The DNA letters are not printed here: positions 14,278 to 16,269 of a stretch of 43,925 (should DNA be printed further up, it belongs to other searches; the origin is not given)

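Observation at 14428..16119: Stand-alone SIR2-like predicted NADase inserted into the conserved DUF512-der junction: candidate single-gene defence / abortive-infection system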

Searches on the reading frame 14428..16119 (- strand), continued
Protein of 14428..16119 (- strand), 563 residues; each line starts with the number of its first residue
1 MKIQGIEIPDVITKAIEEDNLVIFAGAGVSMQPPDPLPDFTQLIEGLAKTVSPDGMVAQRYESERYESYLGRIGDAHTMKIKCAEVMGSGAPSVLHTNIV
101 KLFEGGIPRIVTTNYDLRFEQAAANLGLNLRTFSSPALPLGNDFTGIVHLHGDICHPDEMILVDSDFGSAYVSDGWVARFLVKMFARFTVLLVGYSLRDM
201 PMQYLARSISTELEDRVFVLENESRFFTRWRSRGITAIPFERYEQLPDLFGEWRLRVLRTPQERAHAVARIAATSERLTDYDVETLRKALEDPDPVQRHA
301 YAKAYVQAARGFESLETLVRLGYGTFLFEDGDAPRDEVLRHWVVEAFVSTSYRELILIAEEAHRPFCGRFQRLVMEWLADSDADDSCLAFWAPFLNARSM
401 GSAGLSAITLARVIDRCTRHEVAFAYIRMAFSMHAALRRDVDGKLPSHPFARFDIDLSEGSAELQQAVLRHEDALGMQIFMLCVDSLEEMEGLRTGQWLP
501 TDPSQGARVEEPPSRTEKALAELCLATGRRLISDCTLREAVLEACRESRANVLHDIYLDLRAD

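Call 10: find_encoding_contigs(protein=P0007, flank=8000, max_places=6)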
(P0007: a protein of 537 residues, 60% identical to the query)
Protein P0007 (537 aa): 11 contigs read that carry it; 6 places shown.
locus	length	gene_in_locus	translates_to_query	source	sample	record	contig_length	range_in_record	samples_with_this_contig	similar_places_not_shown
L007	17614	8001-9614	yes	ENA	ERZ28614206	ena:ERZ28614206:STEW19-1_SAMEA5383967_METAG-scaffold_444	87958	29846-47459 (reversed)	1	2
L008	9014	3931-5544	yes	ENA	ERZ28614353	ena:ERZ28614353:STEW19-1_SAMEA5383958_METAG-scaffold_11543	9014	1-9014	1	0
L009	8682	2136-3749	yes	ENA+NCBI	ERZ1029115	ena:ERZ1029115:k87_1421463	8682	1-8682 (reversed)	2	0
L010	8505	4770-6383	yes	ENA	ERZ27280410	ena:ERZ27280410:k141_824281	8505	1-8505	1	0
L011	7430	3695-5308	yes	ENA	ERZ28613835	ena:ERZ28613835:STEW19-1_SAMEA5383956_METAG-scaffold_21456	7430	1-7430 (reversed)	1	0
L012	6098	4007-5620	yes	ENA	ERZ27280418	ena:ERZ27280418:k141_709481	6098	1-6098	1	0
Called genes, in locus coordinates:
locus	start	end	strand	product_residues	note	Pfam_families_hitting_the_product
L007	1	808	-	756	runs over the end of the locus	PF02837:Glyco_hydro_2_N (weak), PF22666:Glyco_hydro_2_N2 (weak), PF02836:Glyco_hydro_2_C, PF16355:DUF4982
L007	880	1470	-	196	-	PF00149:Metallophos (faint), PF12850:Metallophos_2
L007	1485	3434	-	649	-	PF02608:Bmp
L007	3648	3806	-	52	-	-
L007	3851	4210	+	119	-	PF00232:Glyco_hydro_1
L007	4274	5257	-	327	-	PF00248:Aldo_ket_red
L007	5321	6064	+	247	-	PF00232:Glyco_hydro_1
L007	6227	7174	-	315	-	PF13310:Virulence_RhuM, PF02661:Fic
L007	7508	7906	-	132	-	PF01209:Ubie_methyltran, PF08241:Methyltransf_11, PF08242:Methyltransf_12 (weak), PF13489:Methyltransf_23, PF13649:Methyltransf_25, PF13847:Methyltransf_31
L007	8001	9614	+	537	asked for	PF13289:SIR2_2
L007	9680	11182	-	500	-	PF01381:HTH_3 (weak), PF00155:Aminotran_1_2, PF00266:Aminotran_5 (weak), PF01041:DegT_DnrJ_EryC1 (weak)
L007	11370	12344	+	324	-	-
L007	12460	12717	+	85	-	PF13560:HTH_31, PF01381:HTH_3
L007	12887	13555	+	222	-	PF07826:IMP_cyclohyd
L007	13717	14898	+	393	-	PF01808:AICARFT_IMPCHas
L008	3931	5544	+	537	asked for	PF13289:SIR2_2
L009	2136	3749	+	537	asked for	PF13289:SIR2_2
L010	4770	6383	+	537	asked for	PF13289:SIR2_2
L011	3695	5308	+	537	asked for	PF13289:SIR2_2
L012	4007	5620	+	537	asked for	PF13289:SIR2_2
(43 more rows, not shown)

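Call 11: find_encoding_contigs(protein=P0006, flank=8000, max_places=4)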
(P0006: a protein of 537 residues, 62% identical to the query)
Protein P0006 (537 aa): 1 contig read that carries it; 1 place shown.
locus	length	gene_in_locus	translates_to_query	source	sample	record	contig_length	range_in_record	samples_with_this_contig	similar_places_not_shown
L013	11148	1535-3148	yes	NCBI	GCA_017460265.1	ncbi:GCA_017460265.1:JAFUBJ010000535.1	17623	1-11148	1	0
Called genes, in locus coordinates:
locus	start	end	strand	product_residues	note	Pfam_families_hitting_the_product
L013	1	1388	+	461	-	PF00232:Glyco_hydro_1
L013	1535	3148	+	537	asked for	PF13289:SIR2_2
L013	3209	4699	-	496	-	PF01381:HTH_3 (weak), PF12844:HTH_19 (weak), PF00155:Aminotran_1_2, PF01041:DegT_DnrJ_EryC1 (weak)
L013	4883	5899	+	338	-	-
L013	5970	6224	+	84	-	PF13560:HTH_31, PF01381:HTH_3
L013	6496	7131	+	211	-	PF07826:IMP_cyclohyd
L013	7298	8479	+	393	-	PF01808:AICARFT_IMPCHas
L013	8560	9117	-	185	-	PF04445:SAM_MT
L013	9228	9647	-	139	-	PF01327:Pep_deformylase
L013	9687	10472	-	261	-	PF13350:Y_phosphatase3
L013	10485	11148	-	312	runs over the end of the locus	PF01118:Semialdhyde_dh, PF22698:Semialdhyde_dhC_1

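Call 35: find_encoding_contigs(protein=P0019, flank=7000, max_places=3)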
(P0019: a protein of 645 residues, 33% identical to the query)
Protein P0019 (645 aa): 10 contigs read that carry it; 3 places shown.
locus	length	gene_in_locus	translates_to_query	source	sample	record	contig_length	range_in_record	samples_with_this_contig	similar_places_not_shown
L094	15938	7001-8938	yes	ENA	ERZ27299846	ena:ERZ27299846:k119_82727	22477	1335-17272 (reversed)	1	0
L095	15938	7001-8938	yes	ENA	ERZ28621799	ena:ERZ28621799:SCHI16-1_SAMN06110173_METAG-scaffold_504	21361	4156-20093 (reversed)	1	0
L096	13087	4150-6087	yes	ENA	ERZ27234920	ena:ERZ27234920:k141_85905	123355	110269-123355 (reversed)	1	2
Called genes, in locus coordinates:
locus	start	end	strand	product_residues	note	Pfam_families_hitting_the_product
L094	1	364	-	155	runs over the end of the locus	PF00376:MerR, PF12728:HTH_17 (weak), PF13411:MerR_1, PF09278:MerR-DNA-bind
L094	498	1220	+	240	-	PF01872:RibD_C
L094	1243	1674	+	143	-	PF07883:Cupin_2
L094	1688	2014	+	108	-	PF02627:CMD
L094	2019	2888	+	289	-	PF00248:Aldo_ket_red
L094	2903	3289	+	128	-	PF03358:FMN_red (weak), PF12682:Flavodoxin_4, PF12724:Flavodoxin_5 (faint)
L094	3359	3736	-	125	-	PF01610:DDE_Tnp_ISL3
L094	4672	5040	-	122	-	PF21983:NikA-like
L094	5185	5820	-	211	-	PF00589:Phage_integrase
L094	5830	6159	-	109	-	PF14657:Arm-DNA-bind_4, PF14659:Phage_int_SAM_3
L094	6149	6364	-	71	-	-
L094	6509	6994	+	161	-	PF12844:HTH_19, PF13560:HTH_31, PF01381:HTH_3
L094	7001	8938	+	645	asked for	PF13289:SIR2_2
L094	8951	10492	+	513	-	-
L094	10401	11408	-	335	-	PF22643:NagA_N (weak), PF07969:Amidohydro_3 (weak), PF01979:Amidohydro_1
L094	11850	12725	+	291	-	PF03547:Mem_trans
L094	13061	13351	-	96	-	-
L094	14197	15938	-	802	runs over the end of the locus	PF09479:Flg_new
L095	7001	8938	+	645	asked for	PF13289:SIR2_2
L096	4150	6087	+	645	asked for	PF13289:SIR2_2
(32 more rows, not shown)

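Call 36: find_encoding_contigs(protein=P0025, flank=7000, max_places=2)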
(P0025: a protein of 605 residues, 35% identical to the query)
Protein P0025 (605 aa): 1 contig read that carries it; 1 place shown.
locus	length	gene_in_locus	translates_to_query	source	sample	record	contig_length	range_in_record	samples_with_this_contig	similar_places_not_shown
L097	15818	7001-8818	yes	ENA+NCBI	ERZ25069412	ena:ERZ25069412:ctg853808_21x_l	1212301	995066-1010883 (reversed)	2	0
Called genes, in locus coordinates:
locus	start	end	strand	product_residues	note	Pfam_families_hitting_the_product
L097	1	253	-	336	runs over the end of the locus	PF25967:RND-MFP_C, PF25975:CzcB_C (weak), PF25989:YknX_C (weak)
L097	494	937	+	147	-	PF00903:Glyoxalase, PF13468:Glyoxalase_3 (weak), PF13669:Glyoxalase_4, PF18029:Glyoxalase_6 (weak)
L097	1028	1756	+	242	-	PF00106:adh_short, PF08659:KR, PF13561:adh_short_C2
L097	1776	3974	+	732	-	PF00676:E1_dh, PF00456:Transketolase_N (weak), PF13292:DXP_synthase_N (weak), PF02779:Transket_pyr, PF02780:Transketolase_C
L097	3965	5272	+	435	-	-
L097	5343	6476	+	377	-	PF01381:HTH_3, PF12844:HTH_19 (weak), PF13560:HTH_31, PF06114:Peptidase_M78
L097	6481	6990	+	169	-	-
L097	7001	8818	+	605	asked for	PF13289:SIR2_2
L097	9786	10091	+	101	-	-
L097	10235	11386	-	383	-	PF02661:Fic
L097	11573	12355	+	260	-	PF01784:DUF34_NIF3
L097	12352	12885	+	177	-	PF01252:Peptidase_A8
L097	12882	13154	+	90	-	-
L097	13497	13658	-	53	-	-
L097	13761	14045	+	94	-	-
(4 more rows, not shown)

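Call 37: find_encoding_contigs(protein=P0017, flank=7000, max_places=2)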
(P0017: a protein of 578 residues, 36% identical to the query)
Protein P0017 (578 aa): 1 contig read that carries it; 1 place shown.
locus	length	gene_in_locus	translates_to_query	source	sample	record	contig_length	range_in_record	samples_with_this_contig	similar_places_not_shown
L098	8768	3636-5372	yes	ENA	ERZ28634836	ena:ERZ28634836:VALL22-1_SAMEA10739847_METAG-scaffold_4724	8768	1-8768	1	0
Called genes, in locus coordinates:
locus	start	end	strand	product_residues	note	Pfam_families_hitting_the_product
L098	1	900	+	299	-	?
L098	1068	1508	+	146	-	-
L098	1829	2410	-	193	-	-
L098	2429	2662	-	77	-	PF12844:HTH_19, PF13560:HTH_31, PF01381:HTH_3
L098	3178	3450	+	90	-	PF04221:RelB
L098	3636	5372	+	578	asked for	PF13289:SIR2_2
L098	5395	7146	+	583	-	-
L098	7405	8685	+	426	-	PF13175:AAA_15 (faint), PF13304:AAA_21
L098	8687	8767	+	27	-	?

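Call 39: predict_structure(alignment_id=A4)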
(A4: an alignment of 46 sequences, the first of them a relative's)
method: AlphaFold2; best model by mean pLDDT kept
length: 563 residues; sequences in the alignment: 46
mean_pLDDT: 92.3   pTM: 0.82
mean pLDDT of the five models: 92.3, 91.9, 91.1, 90.9, 90.6
residues with pLDDT >= 90: 437; 70-90: 109; 50-70: 16; < 50: 1
segments of 3 or more residues with pLDDT < 50: none
pLDDT, mean of each block of 10 residues (from residue 1): 89 94 95 88 87 78 90 90 92 97 95 96 96 96 97 96 94 94 96 92 87 88 95 94 94 91 95 91 93 96 97 95 96 95 97 97 97 98 96 97 96 97 97 89 85 91 96 96 95 74 55 81 95 95 95 95 92
secondary structure, 60 per line:
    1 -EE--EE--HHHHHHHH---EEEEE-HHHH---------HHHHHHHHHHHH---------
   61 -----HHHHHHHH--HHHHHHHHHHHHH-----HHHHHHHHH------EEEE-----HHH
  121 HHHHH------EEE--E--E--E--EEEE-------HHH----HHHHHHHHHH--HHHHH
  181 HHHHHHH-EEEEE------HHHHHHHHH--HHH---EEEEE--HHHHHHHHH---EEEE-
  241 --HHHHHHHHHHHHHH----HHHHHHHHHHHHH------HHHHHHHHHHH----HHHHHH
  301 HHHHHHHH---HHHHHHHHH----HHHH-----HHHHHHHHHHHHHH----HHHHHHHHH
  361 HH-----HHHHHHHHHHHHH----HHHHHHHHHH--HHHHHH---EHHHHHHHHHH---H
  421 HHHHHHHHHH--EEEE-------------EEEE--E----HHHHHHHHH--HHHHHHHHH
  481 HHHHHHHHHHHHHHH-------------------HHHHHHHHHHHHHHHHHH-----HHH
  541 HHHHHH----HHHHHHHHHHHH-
elements in order: H10-17 E21-25 H27-30 H40-51 H66-73 H76-88 H94-102 E109-112 H118-125 E132-134 E146-149 H164-173 H176-187 E189-193 H200-208 E217-221 H224-232 E236-239 H243-256 H261-273 H280-290 H295-308 H312-320 H325-328 H334-347 H352-362 H368-380 H385-394 H397-402 H407-416 H420-430 E433-436 E450-453 H461-469 H472-495 H515-532 H538-546 H551-562

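Call 42: search_protein_families(library=padloc, proteins=[L094:8951-10492:+, L098:5395-7146:+, P0021, P0026, P0019, P0017, P0016, P0036, P0002, P0007], max_evalue=0.01)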
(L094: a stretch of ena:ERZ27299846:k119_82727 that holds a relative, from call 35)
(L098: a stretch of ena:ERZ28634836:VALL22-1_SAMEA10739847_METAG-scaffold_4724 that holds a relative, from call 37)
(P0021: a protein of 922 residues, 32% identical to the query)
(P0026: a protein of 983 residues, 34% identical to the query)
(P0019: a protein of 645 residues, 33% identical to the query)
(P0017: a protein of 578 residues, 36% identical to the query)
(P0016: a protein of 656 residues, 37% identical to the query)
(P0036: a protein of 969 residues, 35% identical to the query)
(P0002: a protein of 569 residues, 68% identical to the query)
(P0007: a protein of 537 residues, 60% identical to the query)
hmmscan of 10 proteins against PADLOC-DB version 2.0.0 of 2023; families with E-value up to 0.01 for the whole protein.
L094:8951-10492:+ (513 aa): 0 families

L098:5395-7146:+ (583 aa): 1 family
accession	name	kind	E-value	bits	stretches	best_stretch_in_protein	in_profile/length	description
PDLC04167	Dsr1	-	1.4e-05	21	1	243-443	921-1121/1248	-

P0021 (922 aa): 10 families
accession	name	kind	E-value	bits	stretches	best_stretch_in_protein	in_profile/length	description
PDLC04167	Dsr1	-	1.5e-34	117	1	8-344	10-364/1248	-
PDLC02183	Dsr1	-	6.4e-34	114.9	1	5-254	7-272/1275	-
PDLC04166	Dsr1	-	1.7e-18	63.8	2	8-220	12-218/1227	-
PDLC03856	LmuA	-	5.6e-14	50.1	1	18-242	14-236/433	-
PDLC04968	PDC-S25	-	4.2e-10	37.2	1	118-228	136-246/517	-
PDLC00407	ThsA1|ThsA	-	2.9e-08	30.8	1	18-225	19-210/478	STALD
PDLC00409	ThsA1|ThsA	-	6e-08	30.3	1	18-223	20-209/242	STALD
PDLC04967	PDC-S25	-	0.00011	19.4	1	124-229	149-257/528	-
PDLC05060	PDC-S65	-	0.00032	17.7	1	106-210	32-137/503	-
PDLC05061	PDC-S65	-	0.0035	14.7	1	108-210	126-229/592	-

P0026 (983 aa): 7 families
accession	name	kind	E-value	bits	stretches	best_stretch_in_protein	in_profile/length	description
PDLC04167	Dsr1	-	3.9e-54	181.8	2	5-322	7-352/1248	-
PDLC02183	Dsr1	-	6.1e-46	154.7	2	4-301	6-333/1275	-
PDLC04166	Dsr1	-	1.6e-11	40.8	1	146-198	158-207/1227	-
PDLC00407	ThsA1|ThsA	-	5.3e-11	39.8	1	8-206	9-203/478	STALD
PDLC00409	ThsA1|ThsA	-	9.5e-09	33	1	12-207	14-205/242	STALD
PDLC04968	PDC-S25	-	1.9e-06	25.2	1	110-202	144-232/517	-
PDLC03856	LmuA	-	3.4e-06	24.5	1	142-207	152-213/433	-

P0019 (645 aa): 10 families
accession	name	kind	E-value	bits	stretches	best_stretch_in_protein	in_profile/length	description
PDLC04167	Dsr1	-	4.3e-33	112.2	1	5-351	7-373/1248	-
PDLC02183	Dsr1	-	7.6e-33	111.3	1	4-310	6-336/1275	-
PDLC04166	Dsr1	-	4.4e-21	72.4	2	122-233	124-235/1227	-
PDLC03856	LmuA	-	4.4e-14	50.5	1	18-237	14-233/433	-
PDLC04968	PDC-S25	-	1.3e-10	39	1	122-226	143-246/517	-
PDLC00407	ThsA1|ThsA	-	1.3e-07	28.6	1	123-223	107-210/478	STALD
PDLC00409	ThsA1|ThsA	-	1.7e-07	28.9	1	121-221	106-209/242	STALD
PDLC04967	PDC-S25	-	0.00011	19.3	1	122-226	149-256/528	-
PDLC05060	PDC-S65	-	0.00086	16.3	1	104-208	32-137/503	-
PDLC05061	PDC-S65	-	0.0045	14.3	1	107-177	127-202/592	-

P0017 (578 aa): 9 families
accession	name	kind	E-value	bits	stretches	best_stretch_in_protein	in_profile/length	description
PDLC04167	Dsr1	-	3.9e-38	128.9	1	4-256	6-283/1248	-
PDLC02183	Dsr1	-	3.2e-36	122.5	1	4-243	6-272/1275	-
PDLC00407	ThsA1|ThsA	-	9.5e-16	55.5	1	11-212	12-209/478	STALD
PDLC00409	ThsA1|ThsA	-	8.2e-15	52.8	1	12-210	14-208/242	STALD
PDLC04166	Dsr1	-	1e-09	34.7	1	112-200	124-209/1227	-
PDLC04968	PDC-S25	-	8.8e-09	32.9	1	111-215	142-245/517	-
PDLC03856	LmuA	-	1.4e-07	29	1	147-218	154-224/433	-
PDLC04967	PDC-S25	-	7.4e-06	23.2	1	112-212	149-252/528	-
PDLC05060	PDC-S65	-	0.0015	15.5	1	94-132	32-70/503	-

P0016 (656 aa): 9 families
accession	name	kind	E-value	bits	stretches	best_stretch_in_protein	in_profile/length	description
PDLC04167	Dsr1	-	9.9e-30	101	1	17-279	7-286/1248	-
PDLC02183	Dsr1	-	4.3e-29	98.9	1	17-256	7-273/1275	-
PDLC04166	Dsr1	-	2.2e-15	53.5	1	19-213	11-210/1227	-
PDLC03856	LmuA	-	2e-08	31.8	1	161-256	156-253/433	-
PDLC04968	PDC-S25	-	4.2e-08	30.7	1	159-228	177-246/517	-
PDLC00407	ThsA1|ThsA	-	7.4e-08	29.5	1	162-227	147-212/478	STALD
PDLC00409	ThsA1|ThsA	-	1.1e-06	26.2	1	25-224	15-210/242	STALD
PDLC04967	PDC-S25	-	9.9e-06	22.8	1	124-226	149-254/528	-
PDLC05060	PDC-S65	-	0.00057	16.9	1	106-164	32-95/503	-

P0036 (969 aa): 11 families
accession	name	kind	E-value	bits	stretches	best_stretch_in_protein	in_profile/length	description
PDLC04167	Dsr1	-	2.8e-40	136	1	18-343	7-362/1248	-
PDLC02183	Dsr1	-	1.4e-32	110.5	1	18-274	7-292/1275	-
PDLC04166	Dsr1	-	5.9e-09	32.2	1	120-207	123-207/1227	-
PDLC00407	ThsA1|ThsA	-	4.5e-08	30.2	1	24-210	12-198/478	STALD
PDLC03856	LmuA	-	9.5e-08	29.6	1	120-211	117-208/433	-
PDLC04968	PDC-S25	-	3.6e-07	27.6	1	121-211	143-232/517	-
PDLC00409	ThsA1|ThsA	-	1.6e-05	22.4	1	24-221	13-210/242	STALD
PDLC02184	Dsr2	-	7.6e-05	18.9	1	99-177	103-178/1222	-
PDLC05060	PDC-S65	-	0.00056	16.9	1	100-165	29-99/503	-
PDLC05061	PDC-S65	-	0.001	16.5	1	120-163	141-189/592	-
PDLC04967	PDC-S25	-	0.0039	14.2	1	121-244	149-275/528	-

P0002 (569 aa): 9 families
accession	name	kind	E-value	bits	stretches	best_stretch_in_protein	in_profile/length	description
PDLC04167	Dsr1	-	2.1e-30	103.2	1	4-216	6-231/1248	-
PDLC02183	Dsr1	-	1.5e-29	100.4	1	3-219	5-245/1275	-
PDLC04166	Dsr1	-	1.9e-11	40.4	1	108-208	122-220/1227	-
PDLC04968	PDC-S25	-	6.7e-11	39.9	1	99-214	130-246/517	-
PDLC00407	ThsA1|ThsA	-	1.6e-10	38.2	1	12-215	13-214/478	STALD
PDLC03856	LmuA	-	3.4e-09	34.4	1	98-212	106-220/433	-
PDLC00409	ThsA1|ThsA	-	6.3e-08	30.3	1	13-211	15-211/242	STALD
PDLC04967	PDC-S25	-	8.6e-06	23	1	110-215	149-257/528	-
PDLC04075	SIR2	-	0.0043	13.9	0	109-129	189-209/414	-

P0007 (537 aa): 10 families
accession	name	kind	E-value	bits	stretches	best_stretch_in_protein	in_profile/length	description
PDLC02183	Dsr1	-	5.9e-33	111.7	1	4-240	6-271/1275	-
PDLC04167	Dsr1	-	2.2e-32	109.8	1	4-311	6-345/1248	-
PDLC04166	Dsr1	-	7.2e-12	41.9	2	111-199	125-210/1227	-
PDLC03856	LmuA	-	4.2e-11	40.6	1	110-225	118-233/433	-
PDLC00407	ThsA1|ThsA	-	1e-10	38.9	1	112-212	108-211/478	STALD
PDLC04968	PDC-S25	-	5.2e-10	36.9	1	111-213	144-245/517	-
PDLC04967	PDC-S25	-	6.5e-08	30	1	110-215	149-257/528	-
PDLC00409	ThsA1|ThsA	-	3.9e-07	27.7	1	112-209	109-209/242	STALD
PDLC04075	SIR2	-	0.00034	17.5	1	108-130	188-210/414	-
PDLC05060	PDC-S65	-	0.0026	14.7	1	90-196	29-137/503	-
